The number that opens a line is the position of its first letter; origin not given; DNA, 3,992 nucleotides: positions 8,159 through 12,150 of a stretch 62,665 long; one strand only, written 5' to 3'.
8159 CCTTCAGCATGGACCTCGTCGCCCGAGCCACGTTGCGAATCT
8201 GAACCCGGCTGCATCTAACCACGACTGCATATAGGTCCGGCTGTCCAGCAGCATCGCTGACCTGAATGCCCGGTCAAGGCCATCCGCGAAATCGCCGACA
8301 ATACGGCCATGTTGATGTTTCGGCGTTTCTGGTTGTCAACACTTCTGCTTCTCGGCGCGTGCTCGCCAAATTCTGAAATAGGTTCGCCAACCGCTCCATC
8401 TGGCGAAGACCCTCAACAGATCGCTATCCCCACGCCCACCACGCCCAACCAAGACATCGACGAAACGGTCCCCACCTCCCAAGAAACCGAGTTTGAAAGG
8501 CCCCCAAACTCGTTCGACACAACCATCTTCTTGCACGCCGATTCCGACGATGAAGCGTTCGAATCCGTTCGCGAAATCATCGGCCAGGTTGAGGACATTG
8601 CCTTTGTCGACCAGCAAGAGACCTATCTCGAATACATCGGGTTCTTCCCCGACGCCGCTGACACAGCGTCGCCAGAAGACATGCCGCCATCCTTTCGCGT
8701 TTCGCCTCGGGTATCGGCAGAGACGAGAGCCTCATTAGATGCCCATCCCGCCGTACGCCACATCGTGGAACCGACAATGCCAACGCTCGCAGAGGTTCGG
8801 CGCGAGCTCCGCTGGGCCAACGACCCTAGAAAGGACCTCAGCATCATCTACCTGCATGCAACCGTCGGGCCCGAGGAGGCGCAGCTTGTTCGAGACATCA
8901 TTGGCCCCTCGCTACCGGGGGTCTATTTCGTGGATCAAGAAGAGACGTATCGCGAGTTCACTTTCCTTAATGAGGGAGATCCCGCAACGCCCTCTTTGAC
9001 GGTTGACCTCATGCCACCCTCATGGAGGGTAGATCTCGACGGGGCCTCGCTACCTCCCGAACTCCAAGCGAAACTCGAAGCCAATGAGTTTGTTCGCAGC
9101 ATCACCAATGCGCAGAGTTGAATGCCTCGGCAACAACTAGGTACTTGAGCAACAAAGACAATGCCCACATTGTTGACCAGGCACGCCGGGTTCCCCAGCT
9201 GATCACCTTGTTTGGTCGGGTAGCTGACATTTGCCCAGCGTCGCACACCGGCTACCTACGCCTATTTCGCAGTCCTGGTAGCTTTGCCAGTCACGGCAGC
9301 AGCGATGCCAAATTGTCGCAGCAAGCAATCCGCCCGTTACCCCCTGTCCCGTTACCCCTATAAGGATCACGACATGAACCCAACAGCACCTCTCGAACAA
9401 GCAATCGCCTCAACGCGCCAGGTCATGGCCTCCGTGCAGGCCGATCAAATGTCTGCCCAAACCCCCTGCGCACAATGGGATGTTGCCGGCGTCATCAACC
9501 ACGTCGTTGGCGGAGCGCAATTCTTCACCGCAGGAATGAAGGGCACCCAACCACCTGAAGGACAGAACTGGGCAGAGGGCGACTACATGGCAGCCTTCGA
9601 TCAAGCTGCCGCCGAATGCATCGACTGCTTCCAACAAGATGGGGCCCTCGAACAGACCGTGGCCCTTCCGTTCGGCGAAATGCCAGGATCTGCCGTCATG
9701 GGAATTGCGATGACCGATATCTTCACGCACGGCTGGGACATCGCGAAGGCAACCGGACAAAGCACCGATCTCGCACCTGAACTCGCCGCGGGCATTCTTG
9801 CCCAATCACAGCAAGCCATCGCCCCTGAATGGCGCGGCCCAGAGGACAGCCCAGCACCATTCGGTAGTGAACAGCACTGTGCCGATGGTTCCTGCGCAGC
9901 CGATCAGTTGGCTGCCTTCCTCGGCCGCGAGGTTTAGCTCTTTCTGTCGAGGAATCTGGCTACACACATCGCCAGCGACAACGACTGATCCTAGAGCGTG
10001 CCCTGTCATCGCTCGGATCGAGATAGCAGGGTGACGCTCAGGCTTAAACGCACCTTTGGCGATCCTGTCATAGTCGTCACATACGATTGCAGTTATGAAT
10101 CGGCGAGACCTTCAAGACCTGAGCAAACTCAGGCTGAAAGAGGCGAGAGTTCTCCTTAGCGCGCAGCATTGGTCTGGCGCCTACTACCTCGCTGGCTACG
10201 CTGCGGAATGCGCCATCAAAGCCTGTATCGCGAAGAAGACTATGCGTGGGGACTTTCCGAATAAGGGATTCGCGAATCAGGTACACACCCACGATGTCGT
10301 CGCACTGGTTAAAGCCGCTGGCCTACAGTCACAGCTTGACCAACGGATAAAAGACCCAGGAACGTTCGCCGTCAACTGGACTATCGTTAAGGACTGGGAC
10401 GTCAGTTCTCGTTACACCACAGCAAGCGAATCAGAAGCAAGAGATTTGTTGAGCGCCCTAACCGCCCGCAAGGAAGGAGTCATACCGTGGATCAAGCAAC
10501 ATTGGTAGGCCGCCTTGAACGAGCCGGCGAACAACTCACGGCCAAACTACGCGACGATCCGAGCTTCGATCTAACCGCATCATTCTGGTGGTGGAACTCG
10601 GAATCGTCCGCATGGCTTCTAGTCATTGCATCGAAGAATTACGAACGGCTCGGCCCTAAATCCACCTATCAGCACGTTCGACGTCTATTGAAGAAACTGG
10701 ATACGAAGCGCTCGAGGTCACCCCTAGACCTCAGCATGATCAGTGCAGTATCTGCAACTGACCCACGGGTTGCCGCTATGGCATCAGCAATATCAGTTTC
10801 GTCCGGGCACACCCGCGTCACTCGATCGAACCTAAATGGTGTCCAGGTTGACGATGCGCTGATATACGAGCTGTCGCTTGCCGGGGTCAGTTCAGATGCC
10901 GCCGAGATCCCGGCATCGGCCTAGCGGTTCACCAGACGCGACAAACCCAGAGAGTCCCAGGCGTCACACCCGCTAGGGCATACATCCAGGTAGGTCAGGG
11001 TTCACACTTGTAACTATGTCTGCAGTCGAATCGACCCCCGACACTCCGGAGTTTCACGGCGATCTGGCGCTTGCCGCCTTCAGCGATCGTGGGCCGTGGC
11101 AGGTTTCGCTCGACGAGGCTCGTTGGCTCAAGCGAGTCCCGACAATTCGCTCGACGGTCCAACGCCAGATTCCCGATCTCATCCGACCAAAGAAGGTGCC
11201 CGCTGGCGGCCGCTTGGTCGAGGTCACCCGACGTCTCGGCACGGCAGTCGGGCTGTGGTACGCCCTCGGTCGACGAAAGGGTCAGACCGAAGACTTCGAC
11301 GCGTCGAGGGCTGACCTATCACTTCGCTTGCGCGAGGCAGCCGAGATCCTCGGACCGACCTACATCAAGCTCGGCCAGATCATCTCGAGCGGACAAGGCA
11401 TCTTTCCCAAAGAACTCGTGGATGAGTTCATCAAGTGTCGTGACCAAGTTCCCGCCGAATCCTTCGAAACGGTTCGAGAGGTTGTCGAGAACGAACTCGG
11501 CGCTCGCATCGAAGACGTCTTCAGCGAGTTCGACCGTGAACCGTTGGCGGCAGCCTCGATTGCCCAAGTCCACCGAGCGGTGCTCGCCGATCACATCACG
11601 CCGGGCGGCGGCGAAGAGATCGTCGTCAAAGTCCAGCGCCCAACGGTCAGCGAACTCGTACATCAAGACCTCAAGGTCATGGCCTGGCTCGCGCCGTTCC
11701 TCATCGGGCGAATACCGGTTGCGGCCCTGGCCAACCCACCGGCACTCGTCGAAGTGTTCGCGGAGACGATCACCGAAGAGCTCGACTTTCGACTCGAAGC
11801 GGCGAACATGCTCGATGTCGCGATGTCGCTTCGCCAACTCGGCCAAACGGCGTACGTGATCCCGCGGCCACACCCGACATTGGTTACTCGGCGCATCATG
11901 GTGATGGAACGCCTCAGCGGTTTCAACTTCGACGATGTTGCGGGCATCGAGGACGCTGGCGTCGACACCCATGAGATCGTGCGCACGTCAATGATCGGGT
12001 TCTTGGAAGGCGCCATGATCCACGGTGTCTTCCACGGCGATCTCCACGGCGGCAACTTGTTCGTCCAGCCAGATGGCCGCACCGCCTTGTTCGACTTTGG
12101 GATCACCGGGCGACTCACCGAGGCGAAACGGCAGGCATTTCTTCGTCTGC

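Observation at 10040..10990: Low-G+C two-gene island: HEPN-like protein coupled to a partner of unknown family (candidate new TA/defence pair)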

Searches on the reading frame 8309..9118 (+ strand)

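Call 4: search_protein_families(library=pfam, proteins=[window:8309-9118:+], max_evalue=1)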
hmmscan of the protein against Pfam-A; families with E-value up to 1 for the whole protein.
window:8309-9118:+ (270 aa): 1 family
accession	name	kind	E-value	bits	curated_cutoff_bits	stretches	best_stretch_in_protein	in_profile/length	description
PF18075.7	FtsX_ECD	-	4.6e-05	24.4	23.5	1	72-138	4-79/96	FtsX extracellular domain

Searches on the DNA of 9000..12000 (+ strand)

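Call 78: search_rna_families(source=window, start=9000, end=12000, threshold=evalue, max_evalue=1)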
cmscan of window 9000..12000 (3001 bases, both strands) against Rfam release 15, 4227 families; matches with E-value up to 1: 0.
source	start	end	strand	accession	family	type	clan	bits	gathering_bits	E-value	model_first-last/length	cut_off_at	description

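Call 83: search_dna_similar(query=L216:5001-5800:+, collection=ecoli_genomes, mode=near, max_rows=8)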
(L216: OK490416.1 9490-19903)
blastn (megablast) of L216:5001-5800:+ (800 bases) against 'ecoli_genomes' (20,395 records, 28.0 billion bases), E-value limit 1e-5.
No match.

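Call 84: search_dna_similar(query=L216:5001-5800:+, collection=ecoli_genomes, mode=distant, max_rows=8)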
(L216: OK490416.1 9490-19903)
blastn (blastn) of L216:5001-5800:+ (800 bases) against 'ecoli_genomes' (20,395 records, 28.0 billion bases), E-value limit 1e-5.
Records with a match: 190; places in all: 190; records where one place covers at least 80% of the query: 190.
Genomes with a match: 190 of 5426; with a place that covers at least 80% of the query: 190. Places per genome that has any: lowest 1, median 1, highest 1. On chromosomes: 190 places; on plasmids: 0.
Best place of each record, by identity: 60-80% 190.
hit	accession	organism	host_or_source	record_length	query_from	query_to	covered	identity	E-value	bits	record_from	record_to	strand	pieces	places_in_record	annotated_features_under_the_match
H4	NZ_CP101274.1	Escherichia coli strain EC21Z-014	Homo sapiens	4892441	1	800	100%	65.2%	2e-39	173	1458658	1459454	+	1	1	HEPN domain-containing protein | hypothetical protein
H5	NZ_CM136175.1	Escherichia coli strain PRO_A-1374-6M-A_ESBL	Homo sapiens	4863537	1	800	100%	65.2%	2e-39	173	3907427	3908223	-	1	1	HEPN domain-containing protein | hypothetical protein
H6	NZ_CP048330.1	Escherichia coli strain 10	environment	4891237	1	800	100%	65.1%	3e-38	168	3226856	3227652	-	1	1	HEPN domain-containing protein | hypothetical protein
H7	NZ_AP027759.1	Escherichia coli strain 2017-02-1CC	Homo sapiens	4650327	1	800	100%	65.1%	3e-38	168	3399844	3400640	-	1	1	HEPN domain-containing protein | hypothetical protein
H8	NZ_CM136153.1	Escherichia coli strain PRO_A-1482-6W-A_ESBL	Homo sapiens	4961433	1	800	100%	65.1%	3e-38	168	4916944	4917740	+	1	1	HEPN domain-containing protein | hypothetical protein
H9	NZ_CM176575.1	Escherichia coli strain fS149a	Homo sapiens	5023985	1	800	100%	65.1%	3e-38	168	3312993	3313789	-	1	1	HEPN domain-containing protein | hypothetical protein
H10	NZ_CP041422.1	Escherichia coli strain STEC409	Diarrheal patient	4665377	1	800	100%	65.1%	3e-38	169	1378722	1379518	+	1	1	HEPN domain-containing protein | hypothetical protein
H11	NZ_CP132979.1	Escherichia coli strain ARS-C101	Beef Cattle Feces - Rectal Grab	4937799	1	800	100%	65.1%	3e-38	169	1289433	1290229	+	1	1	HEPN domain-containing protein | hypothetical protein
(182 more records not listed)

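Call 86: get_annotated_region(hit=H4, flank=9000)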
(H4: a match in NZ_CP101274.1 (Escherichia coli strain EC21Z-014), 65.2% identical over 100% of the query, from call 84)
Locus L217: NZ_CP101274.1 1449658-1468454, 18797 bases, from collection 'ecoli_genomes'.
description: Escherichia coli strain EC21Z-014 chromosome, complete genome
organism: Escherichia coli strain EC21Z-014 (NCBI taxid 562)
replicon: chromosome; assembly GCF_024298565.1
host: Homo sapiens; source: -; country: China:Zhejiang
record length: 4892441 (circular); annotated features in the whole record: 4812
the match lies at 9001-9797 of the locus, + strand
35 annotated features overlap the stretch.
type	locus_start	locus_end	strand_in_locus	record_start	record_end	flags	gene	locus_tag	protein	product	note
CDS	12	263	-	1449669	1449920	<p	-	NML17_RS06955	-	ead/Ea22-like family protein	incomplete; partial in the middle of a contig; missing C-terminus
CDS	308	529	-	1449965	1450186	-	-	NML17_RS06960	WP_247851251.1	TraR/DksA family transcriptional regulator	-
CDS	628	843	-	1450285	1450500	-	-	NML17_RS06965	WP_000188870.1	hypothetical protein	-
CDS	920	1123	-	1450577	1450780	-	-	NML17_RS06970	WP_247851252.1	DUF1382 family protein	-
CDS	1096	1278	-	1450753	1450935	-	-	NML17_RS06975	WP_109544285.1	DUF1317 domain-containing protein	-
CDS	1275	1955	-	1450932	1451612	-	-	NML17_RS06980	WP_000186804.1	lambda exonuclease family protein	-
CDS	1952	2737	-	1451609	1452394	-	bet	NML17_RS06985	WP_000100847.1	phage recombination protein Bet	-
CDS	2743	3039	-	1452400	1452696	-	-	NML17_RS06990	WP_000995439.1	host-nuclease inhibitor Gam family protein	-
CDS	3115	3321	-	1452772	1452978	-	-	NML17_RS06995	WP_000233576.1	phage encoded cell division inhibitor protein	-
CDS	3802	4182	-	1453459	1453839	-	-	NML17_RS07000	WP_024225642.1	outer membrane protein assembly factor BamE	-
CDS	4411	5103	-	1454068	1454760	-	-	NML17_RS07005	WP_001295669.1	XRE family transcriptional regulator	-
CDS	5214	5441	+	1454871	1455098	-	-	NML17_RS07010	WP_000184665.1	helix-turn-helix domain-containing protein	-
CDS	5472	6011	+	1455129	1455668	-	-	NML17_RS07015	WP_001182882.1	toxin YdaT domain-containing protein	-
CDS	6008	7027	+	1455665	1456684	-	-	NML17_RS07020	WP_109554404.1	replication protein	-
CDS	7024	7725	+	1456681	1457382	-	-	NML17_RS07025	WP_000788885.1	replication protein P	-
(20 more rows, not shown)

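Call 87: get_annotated_region(hit=H10, flank=9000)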
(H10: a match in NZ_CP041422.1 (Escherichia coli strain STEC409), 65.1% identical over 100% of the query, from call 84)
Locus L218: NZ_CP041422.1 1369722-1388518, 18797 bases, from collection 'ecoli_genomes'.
description: Escherichia coli strain STEC409 chromosome, complete genome
organism: Escherichia coli strain STEC409 (NCBI taxid 562)
replicon: chromosome; assembly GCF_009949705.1
host: -; source: Diarrheal patient; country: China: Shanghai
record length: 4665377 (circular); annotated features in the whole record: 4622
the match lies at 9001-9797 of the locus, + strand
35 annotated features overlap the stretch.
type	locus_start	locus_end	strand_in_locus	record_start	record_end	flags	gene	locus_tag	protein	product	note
CDS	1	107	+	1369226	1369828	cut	-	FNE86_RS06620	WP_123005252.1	hypothetical protein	-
CDS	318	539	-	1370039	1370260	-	-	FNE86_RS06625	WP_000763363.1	TraR/DksA family transcriptional regulator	-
CDS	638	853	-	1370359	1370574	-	-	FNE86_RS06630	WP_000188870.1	hypothetical protein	-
CDS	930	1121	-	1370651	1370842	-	-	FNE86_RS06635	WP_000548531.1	DUF1382 family protein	-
CDS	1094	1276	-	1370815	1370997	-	-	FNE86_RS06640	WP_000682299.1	DUF1317 domain-containing protein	-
CDS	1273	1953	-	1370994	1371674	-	-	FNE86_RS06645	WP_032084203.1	lambda exonuclease family protein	-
CDS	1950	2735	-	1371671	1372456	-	bet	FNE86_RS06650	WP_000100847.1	phage recombination protein Bet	-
CDS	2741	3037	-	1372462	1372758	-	-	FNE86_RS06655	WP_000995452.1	host-nuclease inhibitor Gam family protein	-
CDS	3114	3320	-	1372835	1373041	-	-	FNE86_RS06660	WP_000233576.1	phage encoded cell division inhibitor protein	-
CDS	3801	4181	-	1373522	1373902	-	-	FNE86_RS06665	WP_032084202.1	outer membrane protein assembly factor BamE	-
CDS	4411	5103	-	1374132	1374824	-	-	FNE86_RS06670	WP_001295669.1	XRE family transcriptional regulator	-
CDS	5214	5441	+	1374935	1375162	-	-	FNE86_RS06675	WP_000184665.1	helix-turn-helix domain-containing protein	-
CDS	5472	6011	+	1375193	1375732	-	-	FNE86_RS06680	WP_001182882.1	toxin YdaT domain-containing protein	-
CDS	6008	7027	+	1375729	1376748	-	-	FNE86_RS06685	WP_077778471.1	replication protein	-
CDS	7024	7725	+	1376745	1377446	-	-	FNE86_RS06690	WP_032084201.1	replication protein P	-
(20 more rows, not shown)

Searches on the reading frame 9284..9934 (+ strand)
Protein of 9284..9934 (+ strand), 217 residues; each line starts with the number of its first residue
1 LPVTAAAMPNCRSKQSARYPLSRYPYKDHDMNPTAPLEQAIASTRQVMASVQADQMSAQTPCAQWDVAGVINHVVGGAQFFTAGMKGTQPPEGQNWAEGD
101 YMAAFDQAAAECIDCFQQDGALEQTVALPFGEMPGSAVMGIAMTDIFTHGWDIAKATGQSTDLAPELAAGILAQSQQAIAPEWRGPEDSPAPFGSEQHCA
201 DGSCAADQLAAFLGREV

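Call 4: search_protein_families(library=pfam, proteins=[window:9284-9934:+], max_evalue=1)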
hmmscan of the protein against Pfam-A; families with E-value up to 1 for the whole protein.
window:9284-9934:+ (217 aa): 2 families
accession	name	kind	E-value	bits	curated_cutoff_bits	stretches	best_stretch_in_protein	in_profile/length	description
PF11716.13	MDMPI_N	-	4.2e-09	37.6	24.2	1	37-153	1-139/140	Mycothiol maleylpyruvate isomerase N-terminal domain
PF12867.12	DinB_2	-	2.9e-05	25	24.8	1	37-144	2-119/128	DinB superfamily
